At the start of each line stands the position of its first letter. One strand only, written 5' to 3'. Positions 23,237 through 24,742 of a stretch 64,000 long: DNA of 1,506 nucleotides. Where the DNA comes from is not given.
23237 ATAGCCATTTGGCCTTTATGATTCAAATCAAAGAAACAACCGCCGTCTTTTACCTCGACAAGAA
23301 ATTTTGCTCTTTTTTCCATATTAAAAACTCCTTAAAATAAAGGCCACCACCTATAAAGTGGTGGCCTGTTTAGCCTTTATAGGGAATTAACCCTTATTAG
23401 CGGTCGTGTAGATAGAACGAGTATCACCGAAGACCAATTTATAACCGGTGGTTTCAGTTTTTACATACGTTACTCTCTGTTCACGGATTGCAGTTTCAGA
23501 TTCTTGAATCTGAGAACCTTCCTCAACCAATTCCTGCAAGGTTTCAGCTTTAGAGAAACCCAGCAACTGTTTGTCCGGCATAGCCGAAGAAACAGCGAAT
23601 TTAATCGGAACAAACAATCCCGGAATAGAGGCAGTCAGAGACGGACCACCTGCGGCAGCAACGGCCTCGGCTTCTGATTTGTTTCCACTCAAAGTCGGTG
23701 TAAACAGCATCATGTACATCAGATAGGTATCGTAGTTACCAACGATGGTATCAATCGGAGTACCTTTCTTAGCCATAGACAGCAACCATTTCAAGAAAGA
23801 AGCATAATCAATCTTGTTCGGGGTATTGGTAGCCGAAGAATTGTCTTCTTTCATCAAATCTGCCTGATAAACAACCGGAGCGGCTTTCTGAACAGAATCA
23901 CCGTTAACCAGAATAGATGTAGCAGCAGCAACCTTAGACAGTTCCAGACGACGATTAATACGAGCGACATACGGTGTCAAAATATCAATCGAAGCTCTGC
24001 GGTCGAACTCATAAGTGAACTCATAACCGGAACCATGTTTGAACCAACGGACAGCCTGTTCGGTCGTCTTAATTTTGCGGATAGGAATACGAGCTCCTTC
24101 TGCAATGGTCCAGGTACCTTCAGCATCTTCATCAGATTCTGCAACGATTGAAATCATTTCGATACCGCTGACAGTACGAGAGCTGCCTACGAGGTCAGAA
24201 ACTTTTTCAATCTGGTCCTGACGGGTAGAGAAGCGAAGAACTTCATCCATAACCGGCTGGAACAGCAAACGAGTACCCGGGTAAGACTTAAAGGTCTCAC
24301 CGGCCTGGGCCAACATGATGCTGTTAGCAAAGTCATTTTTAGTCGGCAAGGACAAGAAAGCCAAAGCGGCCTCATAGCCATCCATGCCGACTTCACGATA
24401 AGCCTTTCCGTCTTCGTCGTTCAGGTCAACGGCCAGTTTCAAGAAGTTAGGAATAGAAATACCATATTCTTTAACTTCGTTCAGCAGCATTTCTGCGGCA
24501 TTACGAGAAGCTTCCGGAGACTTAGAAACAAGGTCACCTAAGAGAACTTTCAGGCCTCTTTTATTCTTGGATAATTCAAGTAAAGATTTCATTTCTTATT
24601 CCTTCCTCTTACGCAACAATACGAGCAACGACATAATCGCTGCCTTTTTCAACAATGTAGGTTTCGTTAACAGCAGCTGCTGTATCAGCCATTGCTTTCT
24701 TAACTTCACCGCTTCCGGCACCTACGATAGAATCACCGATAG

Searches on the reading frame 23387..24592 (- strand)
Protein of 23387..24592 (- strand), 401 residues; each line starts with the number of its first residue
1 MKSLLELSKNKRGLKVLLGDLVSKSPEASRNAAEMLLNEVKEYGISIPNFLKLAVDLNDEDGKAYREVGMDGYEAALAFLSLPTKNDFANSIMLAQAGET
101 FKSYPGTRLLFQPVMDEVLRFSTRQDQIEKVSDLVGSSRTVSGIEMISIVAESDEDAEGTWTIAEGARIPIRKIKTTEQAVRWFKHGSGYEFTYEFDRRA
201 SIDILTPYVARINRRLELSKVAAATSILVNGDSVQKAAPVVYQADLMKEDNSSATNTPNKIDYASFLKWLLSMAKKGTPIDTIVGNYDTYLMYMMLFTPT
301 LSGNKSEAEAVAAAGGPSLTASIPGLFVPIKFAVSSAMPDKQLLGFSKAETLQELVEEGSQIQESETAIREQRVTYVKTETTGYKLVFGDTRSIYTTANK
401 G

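Call 24: search_protein_families(library=phrogs, proteins=[window:23387-24592:-], max_evalue=0.001)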
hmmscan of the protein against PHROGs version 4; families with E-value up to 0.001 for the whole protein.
window:23387-24592:- (401 aa): 1 family
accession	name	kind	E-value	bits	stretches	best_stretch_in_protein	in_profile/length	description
phrog_3922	-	head and packaging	4.6e-64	217.9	1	33-398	15-360/362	major head protein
